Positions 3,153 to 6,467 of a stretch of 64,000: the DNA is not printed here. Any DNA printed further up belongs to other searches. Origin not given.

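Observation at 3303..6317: Single-chain tandem PilB/GspE ATPase (two full, apparently active modules)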

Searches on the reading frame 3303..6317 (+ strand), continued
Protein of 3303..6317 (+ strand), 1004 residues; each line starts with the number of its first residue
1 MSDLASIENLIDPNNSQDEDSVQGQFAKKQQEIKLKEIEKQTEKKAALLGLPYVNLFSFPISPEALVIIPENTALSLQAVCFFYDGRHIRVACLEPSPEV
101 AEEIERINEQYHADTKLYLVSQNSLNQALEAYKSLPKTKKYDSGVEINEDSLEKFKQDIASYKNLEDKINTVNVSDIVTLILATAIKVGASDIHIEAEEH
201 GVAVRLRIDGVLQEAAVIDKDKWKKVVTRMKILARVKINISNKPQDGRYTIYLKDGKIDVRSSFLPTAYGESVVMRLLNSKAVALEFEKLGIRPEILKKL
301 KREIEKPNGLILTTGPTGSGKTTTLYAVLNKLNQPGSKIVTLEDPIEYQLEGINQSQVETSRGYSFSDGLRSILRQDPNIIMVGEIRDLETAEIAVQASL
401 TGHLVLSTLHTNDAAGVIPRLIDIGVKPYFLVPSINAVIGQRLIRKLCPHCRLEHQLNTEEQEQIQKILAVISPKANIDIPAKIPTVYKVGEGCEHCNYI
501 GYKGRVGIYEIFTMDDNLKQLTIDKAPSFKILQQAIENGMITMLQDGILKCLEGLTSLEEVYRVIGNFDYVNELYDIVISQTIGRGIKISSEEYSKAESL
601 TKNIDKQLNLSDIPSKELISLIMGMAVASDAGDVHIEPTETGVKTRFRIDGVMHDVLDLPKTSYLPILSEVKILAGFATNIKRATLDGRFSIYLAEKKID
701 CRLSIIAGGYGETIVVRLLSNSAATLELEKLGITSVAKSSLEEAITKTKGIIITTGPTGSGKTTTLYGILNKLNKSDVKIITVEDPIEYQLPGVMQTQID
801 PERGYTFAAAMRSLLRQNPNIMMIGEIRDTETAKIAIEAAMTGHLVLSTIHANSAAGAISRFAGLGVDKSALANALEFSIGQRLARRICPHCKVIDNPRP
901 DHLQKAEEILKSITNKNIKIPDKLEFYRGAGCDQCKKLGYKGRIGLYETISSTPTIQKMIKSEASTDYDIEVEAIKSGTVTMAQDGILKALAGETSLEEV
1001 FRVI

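Call 68: search_protein_families(library=pfam, proteins=[L089:7396-8709:+, L005:7942-9099:+, L005:9226-9840:+], max_evalue=0.01)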
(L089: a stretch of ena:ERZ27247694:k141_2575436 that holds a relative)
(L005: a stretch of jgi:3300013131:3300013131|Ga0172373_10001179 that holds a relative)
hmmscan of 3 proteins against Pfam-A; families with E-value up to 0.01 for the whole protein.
L089:7396-8709:+ (437 aa): 1 family
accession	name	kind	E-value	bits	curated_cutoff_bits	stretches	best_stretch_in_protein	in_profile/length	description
PF24400.1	DUF7544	-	6.9e-05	22.7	27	1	89-314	67-299/302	Family of unknown function (DUF7544)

L005:7942-9099:+ (385 aa): 0 families

L005:9226-9840:+ (204 aa): 0 families

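Call 73: search_protein_families(library=pfam, proteins=[P0137, P0128, P0130, P0136], max_evalue=0.0001)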
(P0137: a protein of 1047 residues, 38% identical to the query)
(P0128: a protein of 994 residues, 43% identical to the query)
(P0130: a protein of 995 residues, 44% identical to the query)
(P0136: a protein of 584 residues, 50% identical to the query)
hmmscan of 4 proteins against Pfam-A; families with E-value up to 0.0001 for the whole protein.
P0137 (1047 aa): 8 families
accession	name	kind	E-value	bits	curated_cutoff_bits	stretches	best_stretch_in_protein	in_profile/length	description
PF00437.27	T2SSE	-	3.3e-236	783.3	24.9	2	661-1042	6-370/370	Type II/IV secretion system protein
PF00482.28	T2SSF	-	5.4e-22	78.5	25.2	2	118-203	2-88/125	Type II secretion system (T2SS), protein F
PF13401.12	AAA_22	-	3.1e-06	28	27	0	798-840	6-48/130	AAA domain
PF25199.1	nSTAND_NTPase5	-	1.3e-05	25.5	34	0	361-389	38-66/145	Novel STAND NTPase 5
PF20720.3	nSTAND3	-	1.6e-05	25.1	27.2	0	363-394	16-48/155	Novel STAND NTPase 3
PF13191.12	AAA_16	-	2e-05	25.6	32.6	0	354-396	10-60/167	AAA ATPase domain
PF13173.12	AAA_14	-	5.1e-05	23.7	27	0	799-837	4-43/129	AAA domain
PF02492.25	cobW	-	7e-05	22.9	20.7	0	800-824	3-27/180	CobW/HypB/UreG, nucleotide-binding domain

P0128 (994 aa): 11 families
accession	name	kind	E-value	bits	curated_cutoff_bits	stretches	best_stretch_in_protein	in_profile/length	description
PF00437.27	T2SSE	-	9.5e-222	735.7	24.9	2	158-547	9-369/370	Type II/IV secretion system protein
PF25199.1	nSTAND_NTPase5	-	3e-09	37.3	34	0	280-339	24-85/145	Novel STAND NTPase 5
PF13401.12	AAA_22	-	1.1e-07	32.6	27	0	295-333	4-42/130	AAA domain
PF20720.3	nSTAND3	-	4.5e-06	26.9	27.2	0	296-335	17-56/155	Novel STAND NTPase 3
PF00004.35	AAA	-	1.3e-05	26.1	21.2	0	731-760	2-28/131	ATPase family associated with various cellular activities (AAA)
PF13604.12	AAA_30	-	1.5e-05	25.3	27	0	718-759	9-50/191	AAA domain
PF04851.21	ResIII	-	2.6e-05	24.6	22.5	0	717-753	13-49/164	Type III restriction enzyme, res subunit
PF02492.25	cobW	-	6.9e-05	22.9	20.7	0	300-329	4-34/180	CobW/HypB/UreG, nucleotide-binding domain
PF13173.12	AAA_14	-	7.4e-05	23.2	27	0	299-340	5-47/129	AAA domain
PF13555.12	AAA_29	-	7.8e-05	22.8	27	0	726-747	21-42/61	P-loop containing region of AAA domain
PF05157.20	MshEN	-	8.2e-05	23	23.1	0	29-111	2-83/90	MshEN domain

P0130 (995 aa): 11 families
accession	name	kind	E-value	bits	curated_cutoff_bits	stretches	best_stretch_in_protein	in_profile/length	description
PF00437.27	T2SSE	-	3.8e-220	730.4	24.9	2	596-974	12-370/370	Type II/IV secretion system protein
PF25199.1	nSTAND_NTPase5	-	8.5e-08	32.6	34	0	723-768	38-84/145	Novel STAND NTPase 5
PF13173.12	AAA_14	-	2e-07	31.5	27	0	728-812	4-81/129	AAA domain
PF13401.12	AAA_22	-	3.9e-07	30.9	27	0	726-759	5-38/130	AAA domain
PF20720.3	nSTAND3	-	2.6e-06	27.7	27.2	0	297-334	17-54/155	Novel STAND NTPase 3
PF13191.12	AAA_16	-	4.3e-06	27.8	32.6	0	292-363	18-85/167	AAA ATPase domain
PF02399.21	Herpes_ori_bp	-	1.3e-05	24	20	0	727-758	50-82/820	Origin of replication binding protein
PF02492.25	cobW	-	1.6e-05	25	20.7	0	729-759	3-34/180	CobW/HypB/UreG, nucleotide-binding domain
PF13604.12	AAA_30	-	2.1e-05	24.8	27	0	723-759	15-51/191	AAA domain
PF00005.33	ABC_tran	-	6.7e-05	24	25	0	730-805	15-79/137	ABC transporter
PF12775.13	AAA_7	-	8.7e-05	22.6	25.8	0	722-759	29-66/181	P-loop containing dynein motor region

P0136 (584 aa): 2 families
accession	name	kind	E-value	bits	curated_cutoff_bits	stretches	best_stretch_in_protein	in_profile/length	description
PF00437.27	T2SSE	-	4.7e-117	391.2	24.9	1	190-581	7-370/370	Type II/IV secretion system protein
PF25199.1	nSTAND_NTPase5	-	1.5e-05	25.2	34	0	310-368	24-84/145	Novel STAND NTPase 5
